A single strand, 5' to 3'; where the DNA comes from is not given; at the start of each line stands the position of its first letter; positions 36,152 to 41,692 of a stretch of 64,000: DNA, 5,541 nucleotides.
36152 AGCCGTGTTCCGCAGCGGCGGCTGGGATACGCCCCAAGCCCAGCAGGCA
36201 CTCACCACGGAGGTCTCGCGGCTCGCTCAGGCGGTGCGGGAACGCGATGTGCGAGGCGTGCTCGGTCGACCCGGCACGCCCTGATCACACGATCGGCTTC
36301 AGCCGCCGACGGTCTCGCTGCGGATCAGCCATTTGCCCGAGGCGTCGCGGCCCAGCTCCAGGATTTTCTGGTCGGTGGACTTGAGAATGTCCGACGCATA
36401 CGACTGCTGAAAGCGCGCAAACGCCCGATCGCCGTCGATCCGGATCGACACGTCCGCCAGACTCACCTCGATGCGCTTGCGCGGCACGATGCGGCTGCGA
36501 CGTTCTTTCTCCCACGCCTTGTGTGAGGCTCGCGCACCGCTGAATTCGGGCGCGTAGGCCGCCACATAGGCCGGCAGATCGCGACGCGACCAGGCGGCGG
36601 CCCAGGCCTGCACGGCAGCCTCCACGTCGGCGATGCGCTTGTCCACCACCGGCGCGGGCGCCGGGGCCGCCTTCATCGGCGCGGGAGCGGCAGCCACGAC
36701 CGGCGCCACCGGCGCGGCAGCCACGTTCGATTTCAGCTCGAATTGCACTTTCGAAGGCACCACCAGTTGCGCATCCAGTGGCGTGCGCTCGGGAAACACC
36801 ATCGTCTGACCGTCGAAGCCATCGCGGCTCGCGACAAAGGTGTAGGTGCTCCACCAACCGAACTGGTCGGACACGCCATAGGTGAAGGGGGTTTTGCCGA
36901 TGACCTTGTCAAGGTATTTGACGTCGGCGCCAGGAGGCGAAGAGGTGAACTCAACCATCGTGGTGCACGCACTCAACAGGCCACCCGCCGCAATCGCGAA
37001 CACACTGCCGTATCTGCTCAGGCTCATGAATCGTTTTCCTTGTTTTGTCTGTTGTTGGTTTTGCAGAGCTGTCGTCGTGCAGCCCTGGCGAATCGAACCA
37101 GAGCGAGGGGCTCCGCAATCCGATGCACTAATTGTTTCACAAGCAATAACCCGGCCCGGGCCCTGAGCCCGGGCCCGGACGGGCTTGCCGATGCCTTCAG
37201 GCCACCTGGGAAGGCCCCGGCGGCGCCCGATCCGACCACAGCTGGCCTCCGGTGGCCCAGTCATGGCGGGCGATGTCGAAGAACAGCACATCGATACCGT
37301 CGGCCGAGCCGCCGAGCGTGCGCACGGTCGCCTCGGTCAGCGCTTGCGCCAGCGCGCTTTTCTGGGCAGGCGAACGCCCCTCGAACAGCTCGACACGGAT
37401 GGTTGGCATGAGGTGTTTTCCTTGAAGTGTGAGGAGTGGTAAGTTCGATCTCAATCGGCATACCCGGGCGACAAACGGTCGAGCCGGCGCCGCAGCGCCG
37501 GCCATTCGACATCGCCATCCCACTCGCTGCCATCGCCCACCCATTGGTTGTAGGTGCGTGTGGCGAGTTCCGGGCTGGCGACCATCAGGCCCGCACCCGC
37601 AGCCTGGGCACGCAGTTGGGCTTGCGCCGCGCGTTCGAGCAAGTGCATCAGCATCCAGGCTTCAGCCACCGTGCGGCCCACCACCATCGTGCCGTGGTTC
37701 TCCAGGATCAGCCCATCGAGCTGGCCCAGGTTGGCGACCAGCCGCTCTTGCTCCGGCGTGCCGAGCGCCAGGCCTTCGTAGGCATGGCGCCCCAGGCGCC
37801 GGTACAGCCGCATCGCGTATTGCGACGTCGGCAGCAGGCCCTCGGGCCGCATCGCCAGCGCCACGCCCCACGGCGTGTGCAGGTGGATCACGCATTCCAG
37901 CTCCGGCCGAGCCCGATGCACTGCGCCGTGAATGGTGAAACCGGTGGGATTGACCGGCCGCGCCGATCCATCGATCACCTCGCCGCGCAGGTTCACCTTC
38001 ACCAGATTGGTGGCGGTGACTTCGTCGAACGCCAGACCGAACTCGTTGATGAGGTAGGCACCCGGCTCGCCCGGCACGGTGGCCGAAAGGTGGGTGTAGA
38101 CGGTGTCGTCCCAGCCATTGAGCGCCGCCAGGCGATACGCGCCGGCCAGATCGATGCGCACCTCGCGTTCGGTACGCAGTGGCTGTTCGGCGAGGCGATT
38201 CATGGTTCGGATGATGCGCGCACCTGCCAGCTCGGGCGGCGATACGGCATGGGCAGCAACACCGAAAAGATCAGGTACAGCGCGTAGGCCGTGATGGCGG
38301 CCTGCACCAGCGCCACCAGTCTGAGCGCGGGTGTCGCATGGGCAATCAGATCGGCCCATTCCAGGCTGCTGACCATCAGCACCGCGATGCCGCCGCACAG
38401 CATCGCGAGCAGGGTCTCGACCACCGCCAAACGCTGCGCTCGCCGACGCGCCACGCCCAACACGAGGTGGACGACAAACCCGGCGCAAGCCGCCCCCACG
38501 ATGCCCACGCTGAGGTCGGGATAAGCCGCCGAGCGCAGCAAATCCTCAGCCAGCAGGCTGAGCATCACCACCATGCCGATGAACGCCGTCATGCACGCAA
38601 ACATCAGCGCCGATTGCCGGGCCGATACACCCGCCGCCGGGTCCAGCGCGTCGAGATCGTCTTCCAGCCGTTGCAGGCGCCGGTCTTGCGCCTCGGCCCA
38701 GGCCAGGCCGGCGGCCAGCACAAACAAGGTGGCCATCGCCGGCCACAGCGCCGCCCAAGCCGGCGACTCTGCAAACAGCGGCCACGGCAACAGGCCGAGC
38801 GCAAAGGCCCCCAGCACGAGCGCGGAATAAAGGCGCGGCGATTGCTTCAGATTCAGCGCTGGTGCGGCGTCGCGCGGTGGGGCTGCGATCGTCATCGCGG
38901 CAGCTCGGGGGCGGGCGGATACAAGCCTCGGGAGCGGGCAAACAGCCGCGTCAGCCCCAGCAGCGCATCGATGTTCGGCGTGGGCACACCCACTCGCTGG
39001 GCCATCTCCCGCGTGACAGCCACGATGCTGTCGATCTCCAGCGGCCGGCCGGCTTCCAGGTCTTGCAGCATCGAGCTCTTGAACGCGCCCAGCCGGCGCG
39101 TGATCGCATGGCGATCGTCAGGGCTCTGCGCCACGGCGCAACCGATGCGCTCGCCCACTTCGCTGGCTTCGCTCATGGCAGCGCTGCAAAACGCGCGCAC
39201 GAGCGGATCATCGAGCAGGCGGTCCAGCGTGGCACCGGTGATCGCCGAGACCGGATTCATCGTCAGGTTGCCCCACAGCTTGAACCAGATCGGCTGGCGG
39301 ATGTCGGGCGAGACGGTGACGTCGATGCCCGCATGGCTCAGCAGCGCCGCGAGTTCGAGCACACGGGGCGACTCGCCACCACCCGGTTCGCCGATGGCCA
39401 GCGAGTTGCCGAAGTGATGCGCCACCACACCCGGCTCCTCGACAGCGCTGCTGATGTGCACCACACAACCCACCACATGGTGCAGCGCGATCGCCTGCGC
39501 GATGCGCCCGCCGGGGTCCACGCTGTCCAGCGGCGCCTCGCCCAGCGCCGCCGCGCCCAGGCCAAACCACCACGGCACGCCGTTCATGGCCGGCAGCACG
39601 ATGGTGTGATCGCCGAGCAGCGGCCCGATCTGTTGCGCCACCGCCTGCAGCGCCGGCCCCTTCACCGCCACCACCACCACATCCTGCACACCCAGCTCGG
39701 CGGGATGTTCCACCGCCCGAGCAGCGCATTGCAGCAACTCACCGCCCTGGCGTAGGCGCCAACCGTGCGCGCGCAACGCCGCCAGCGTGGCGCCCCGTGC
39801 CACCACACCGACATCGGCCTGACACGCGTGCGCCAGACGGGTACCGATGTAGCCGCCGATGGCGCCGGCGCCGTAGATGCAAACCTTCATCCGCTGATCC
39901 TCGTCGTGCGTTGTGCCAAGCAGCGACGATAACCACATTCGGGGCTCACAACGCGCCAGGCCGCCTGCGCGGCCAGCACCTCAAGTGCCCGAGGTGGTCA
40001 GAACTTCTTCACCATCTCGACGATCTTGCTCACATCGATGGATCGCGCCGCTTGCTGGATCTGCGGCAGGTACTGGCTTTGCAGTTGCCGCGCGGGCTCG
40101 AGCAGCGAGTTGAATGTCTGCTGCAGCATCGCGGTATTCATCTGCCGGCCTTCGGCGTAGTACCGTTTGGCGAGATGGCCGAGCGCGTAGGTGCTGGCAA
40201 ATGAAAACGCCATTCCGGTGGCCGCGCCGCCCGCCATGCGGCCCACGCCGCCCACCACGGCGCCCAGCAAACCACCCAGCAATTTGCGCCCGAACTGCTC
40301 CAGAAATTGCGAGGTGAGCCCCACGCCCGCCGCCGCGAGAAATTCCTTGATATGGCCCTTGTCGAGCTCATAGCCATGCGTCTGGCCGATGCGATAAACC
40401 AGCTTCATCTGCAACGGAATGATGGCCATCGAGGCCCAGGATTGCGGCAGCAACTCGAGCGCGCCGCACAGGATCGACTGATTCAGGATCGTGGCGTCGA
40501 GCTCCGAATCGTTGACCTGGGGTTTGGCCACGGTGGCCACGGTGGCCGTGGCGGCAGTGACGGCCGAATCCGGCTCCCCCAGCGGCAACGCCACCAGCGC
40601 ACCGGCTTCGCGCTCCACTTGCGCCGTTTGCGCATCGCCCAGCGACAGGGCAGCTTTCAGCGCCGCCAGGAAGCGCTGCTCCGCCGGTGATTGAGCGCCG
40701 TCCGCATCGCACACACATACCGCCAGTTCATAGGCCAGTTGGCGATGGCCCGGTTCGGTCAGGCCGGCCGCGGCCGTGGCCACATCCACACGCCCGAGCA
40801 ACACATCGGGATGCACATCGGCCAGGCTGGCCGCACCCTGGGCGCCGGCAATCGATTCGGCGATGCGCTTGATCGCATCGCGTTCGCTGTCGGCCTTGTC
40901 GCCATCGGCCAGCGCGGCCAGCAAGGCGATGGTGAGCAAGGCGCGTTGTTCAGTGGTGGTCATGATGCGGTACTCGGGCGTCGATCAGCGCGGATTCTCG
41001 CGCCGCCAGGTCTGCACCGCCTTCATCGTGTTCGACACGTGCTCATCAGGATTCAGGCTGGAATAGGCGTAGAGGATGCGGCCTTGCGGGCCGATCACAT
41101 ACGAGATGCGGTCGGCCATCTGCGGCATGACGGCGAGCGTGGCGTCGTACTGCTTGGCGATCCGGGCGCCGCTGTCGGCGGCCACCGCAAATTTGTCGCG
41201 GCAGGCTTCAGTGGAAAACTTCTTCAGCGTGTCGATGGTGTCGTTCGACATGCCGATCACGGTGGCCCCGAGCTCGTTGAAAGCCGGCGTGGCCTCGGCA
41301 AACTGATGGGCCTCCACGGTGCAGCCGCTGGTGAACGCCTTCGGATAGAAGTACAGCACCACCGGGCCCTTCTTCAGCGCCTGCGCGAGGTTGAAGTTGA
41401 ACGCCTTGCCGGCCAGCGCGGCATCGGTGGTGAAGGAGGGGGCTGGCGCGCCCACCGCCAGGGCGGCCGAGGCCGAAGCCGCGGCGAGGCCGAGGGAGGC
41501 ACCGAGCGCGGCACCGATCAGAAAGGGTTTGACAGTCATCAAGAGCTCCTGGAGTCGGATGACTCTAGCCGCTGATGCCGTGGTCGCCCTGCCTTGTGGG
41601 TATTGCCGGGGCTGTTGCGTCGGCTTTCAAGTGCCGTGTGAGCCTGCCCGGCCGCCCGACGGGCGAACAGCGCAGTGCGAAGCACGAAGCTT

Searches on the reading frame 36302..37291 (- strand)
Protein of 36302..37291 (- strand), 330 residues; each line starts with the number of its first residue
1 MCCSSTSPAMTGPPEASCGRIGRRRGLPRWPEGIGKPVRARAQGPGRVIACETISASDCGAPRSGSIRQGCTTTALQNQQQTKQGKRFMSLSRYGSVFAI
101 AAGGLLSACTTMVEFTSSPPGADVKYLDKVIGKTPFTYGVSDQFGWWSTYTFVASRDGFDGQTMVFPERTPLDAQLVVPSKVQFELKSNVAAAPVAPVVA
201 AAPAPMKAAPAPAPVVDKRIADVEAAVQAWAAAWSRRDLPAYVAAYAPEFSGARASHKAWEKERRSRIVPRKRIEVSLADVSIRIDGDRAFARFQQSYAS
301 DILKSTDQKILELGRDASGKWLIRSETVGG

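Call 24: search_protein_families(library=ncbifam, proteins=[window:36302-37291:-], max_evalue=1e-8)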
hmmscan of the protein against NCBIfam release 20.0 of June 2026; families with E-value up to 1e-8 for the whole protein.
window:36302-37291:- (330 aa): 0 families

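Call 38: search_protein_families(library=pfam, proteins=[window:36302-37291:-], max_evalue=0.00001)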
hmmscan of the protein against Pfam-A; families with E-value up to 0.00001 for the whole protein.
window:36302-37291:- (330 aa): 1 family
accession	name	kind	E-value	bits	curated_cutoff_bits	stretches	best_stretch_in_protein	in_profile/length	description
PF24125.1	Cds6_C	-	1.4e-09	38.6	27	1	223-326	2-110/111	Cds6 C-terminal NTF2-like domain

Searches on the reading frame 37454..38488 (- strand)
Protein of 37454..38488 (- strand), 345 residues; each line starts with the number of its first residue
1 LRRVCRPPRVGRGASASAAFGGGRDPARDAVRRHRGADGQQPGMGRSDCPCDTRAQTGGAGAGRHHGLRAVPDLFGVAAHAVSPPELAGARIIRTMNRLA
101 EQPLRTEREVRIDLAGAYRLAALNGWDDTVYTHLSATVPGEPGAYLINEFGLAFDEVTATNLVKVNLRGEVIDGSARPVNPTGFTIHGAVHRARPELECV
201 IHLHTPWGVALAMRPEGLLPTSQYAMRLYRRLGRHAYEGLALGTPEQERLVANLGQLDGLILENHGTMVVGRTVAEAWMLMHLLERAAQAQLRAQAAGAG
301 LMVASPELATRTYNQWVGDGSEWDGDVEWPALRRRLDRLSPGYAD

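Call 24: search_protein_families(library=ncbifam, proteins=[window:37454-38488:-], max_evalue=1e-8)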
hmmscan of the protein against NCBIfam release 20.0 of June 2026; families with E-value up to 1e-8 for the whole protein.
window:37454-38488:- (345 aa): 14 families
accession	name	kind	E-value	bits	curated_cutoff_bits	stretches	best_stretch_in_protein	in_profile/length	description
NF005451.0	PRK07044.1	subfamily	7.7e-92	306.9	207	1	101-344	13-255/256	aldolase II superfamily protein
NF005068.0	PRK06486.1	equivalog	1e-55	188.9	269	1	108-343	25-260/262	aldolase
NF005186.0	PRK06661.1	equivalog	1.5e-49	168.8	339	1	107-336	3-231/235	hypothetical protein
NF004855.0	PRK06208.1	subfamily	6.7e-43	146.9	255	1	104-319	36-251/274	class II aldolase/adducin family protein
NF005689.0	PRK07490.1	equivalog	4.5e-42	143.9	260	1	102-344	6-247/248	hypothetical protein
NF005484.0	PRK07090.1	equivalog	1.3e-30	106.6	261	1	99-312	20-230/260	aldolase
NF005123.0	PRK06557.1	subfamily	1.1e-13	51.3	251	1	134-314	36-214/223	L-ribulose-5-phosphate 4-epimerase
NF006208.0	PRK08333.1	equivalog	1e-12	48.1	267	1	145-290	37-179/189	aldolase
NF053831.1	RU1PAldHalo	equivalog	1.2e-12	47.8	300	1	147-310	37-198/208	ribulose-1-phosphate aldolase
NF005302.0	PRK06833.1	equivalog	4e-11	42.8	264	1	147-308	42-200/214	L-fuculose-phosphate aldolase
NF043034.1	OxoTetrPhDc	equivalog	4.1e-10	39.8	250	1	144-292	37-186/205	3-oxo-tetronate 4-phosphate decarboxylase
NF053537.1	DhpthDcsPhtC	equivalog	4.6e-10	39.3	200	1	113-302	3-201/232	3,4-dihydroxyphthalate decarboxylase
NF006047.0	PRK08193.1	subfamily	6.1e-10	39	257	0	141-213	35-105/231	L-ribulose-5-phosphate 4-epimerase AraD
NF004527.0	PRK05874.1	equivalog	1.3e-09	37.9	308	1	145-312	40-205/218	L-fuculose-phosphate aldolase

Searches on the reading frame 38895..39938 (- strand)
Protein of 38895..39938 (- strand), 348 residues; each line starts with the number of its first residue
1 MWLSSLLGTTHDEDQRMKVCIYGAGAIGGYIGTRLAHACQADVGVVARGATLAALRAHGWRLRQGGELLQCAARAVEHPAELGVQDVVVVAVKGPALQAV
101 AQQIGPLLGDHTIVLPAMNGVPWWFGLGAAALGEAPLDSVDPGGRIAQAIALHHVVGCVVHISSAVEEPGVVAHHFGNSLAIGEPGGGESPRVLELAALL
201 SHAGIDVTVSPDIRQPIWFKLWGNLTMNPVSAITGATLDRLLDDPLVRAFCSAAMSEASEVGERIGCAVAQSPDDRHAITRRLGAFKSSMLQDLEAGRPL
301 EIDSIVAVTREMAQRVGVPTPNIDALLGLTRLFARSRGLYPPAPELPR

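Call 17: search_protein_families(library=ncbifam, proteins=[window:38895-39938:-], max_evalue=0.00001)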
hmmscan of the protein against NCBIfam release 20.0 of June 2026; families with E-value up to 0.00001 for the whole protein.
window:38895-39938:- (348 aa): 14 families
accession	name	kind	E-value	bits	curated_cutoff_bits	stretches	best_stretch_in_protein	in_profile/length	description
NF005089.0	PRK06522.1-4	subfamily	9.2e-128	426.2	223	1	17-340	1-324/326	2-dehydropantoate 2-reductase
TIGR00745.1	apbA_panE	subfamily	1e-56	192.5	141.35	2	145-335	110-303/305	2-dehydropantoate 2-reductase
NF005091.0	PRK06522.2-2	equivalog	1.5e-46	159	252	2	139-329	106-292/302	2-dehydropantoate 2-reductase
NF004887.0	PRK06249.1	equivalog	9.7e-36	123.5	360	2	146-330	116-307/316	putative 2-dehydropantoate 2-reductase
NF005094.0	PRK06522.2-5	equivalog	1.2e-35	123.3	382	2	150-326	114-294/307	2-dehydropantoate 2-reductase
NF006083.0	PRK08229.1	equivalog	9.8e-28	97.1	371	1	16-121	2-110/341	2-dehydropantoate 2-reductase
NF005088.0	PRK06522.1-2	subfamily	3.5e-23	82.2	371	2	146-326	111-294/308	2-dehydropantoate 2-reductase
NF005092.1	PRK06522.2-3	equivalog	3.2e-22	79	500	2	153-330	113-291/296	2-dehydropantoate 2-reductase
NF009542.0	PRK12921.1-4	equivalog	6e-18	65.1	288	1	149-329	103-278/286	oxidoreductase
NF005093.0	PRK06522.2-4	equivalog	2e-17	63.5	308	2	199-327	164-290/304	2-dehydropantoate 2-reductase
NF004311.0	PRK05708.1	equivalog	3.1e-13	49.2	378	1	182-338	149-301/305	putative 2-dehydropantoate 2-reductase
NF005087.0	PRK06522.1-1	equivalog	1.3e-09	37.6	351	1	164-322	121-277/296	2-dehydropantoate 2-reductase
NF009541.0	PRK12921.1-1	equivalog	2.2e-09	37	338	0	147-329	111-288/297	oxidoreductase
NF009543.0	PRK12921.1-5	equivalog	6e-06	25.6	339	0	189-314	154-284/305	oxidoreductase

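Call 50: find_homologous_proteins(query=window:38895-39938:-)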
Query window:38895-39938:- (348 aa): 7970 proteins with E <= 0.001 among 8000 candidates; the best 120 are listed.
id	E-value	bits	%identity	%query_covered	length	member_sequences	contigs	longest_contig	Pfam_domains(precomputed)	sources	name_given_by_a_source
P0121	7.5e-215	731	100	95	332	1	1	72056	PF02558.23,PF08546.18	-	-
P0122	5.1e-147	508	70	94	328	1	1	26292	PF02558.23,PF08546.18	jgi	jgi:2-dehydropantoate 2-reductase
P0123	3.2e-146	505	72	94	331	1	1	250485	PF02558.23,PF08546.18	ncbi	ncbi:MAG: 2-dehydropantoate 2-reductase [Leptothrix sp. (in: b-proteobacteria)]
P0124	2.4e-145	503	70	95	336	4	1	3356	PF02558.23,PF08546.18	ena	-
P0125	2.4e-145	503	70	94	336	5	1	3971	PF02558.23,PF08546.18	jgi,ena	-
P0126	2.9e-145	502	71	94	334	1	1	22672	PF02558.23,PF08546.18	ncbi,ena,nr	ncbi:MAG TPA: 2-dehydropantoate 2-reductase [Ideonella sp.]|nr:2-dehydropantoate 2-reductase [Ideone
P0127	1.8e-144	500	68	95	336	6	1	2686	PF02558.23,PF08546.18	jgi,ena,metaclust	metaclust:\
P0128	2.1e-144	499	69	94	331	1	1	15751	PF02558.23,PF08546.18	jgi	jgi:2-dehydropantoate 2-reductase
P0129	3.2e-144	499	69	94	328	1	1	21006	PF02558.23,PF08546.18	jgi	-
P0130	3.9e-144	499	69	94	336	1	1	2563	PF02558.23,PF08546.18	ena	-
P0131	4.4e-144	498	71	93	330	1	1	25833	PF02558.23,PF08546.18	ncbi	ncbi:2-dehydropantoate 2-reductase [soil metagenome]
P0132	4.5e-144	498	70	93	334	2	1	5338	PF02558.23,PF08546.18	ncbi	-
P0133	5.1e-144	498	70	94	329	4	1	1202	PF02558.23,PF08546.18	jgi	-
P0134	8.0e-144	498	70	94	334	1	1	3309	PF02558.23,PF08546.18,PF03807.24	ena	-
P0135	8.1e-144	498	69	94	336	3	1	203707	PF02558.23,PF08546.18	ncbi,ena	-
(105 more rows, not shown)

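Call 51: find_encoding_contigs(protein=P0121, flank=10000, max_places=4)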
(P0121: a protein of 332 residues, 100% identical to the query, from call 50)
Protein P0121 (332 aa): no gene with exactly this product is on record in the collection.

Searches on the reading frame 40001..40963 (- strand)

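Call 17: search_protein_families(library=ncbifam, proteins=[window:40001-40963:-], max_evalue=0.00001)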
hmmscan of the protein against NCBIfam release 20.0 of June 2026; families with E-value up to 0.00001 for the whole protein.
window:40001-40963:- (321 aa): 0 families

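Call 26: search_protein_families(library=pfam, proteins=[window:40001-40963:-], max_evalue=0.0001)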
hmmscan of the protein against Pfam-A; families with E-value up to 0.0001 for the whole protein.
window:40001-40963:- (321 aa): 2 families
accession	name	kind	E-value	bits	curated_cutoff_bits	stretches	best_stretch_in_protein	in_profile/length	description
PF04391.17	DUF533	-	2.3e-09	37.5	29.6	1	4-119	68-177/178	Protein of unknown function (DUF533)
PF05099.18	TerB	-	1e-05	26.3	24.4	0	8-116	3-116/118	Tellurite resistance protein TerB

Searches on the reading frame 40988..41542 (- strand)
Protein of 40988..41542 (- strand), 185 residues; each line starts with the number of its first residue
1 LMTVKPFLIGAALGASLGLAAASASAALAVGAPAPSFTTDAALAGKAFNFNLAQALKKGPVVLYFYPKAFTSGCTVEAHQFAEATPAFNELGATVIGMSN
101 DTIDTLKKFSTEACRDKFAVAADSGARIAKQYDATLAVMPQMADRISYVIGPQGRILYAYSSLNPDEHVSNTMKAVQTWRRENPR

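Call 17: search_protein_families(library=ncbifam, proteins=[window:40988-41542:-], max_evalue=0.00001)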
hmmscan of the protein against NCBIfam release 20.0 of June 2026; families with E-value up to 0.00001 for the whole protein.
window:40988-41542:- (185 aa): 8 families
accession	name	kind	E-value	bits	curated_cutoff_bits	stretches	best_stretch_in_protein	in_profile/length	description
NF006960.0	PRK09437.1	equivalog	3.1e-18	66.2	140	1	27-175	3-151/156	thioredoxin-dependent thiol peroxidase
NF053650.1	PerredPrxQDein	equivalog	1.5e-14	54.2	260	1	60-178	23-144/148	thioredoxin-dependent peroxiredoxin PrxQ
NF040737.1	peroxi_PrxU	equivalog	6.3e-12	45.7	270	1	25-179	33-192/233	thioredoxin-dependent peroxiredoxin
TIGR03137.1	AhpC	equivalog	1.6e-10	41.1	272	1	35-158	9-133/187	alkyl hydroperoxide reductase subunit C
NF009668.0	PRK13189.1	equivalog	3.8e-10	39.4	211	1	26-156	8-139/224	peroxiredoxin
NF009669.0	PRK13190.1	equivalog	1.2e-07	31.1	261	1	55-158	26-132/203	putative peroxiredoxin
NF002854.0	PRK03147.1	subfamily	1.8e-06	28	170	1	8-176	16-172/176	thiol-disulfide oxidoreductase ResA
NF011576.0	PRK15000.1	subfamily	7.8e-06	25.7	301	1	30-103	4-79/200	peroxiredoxin C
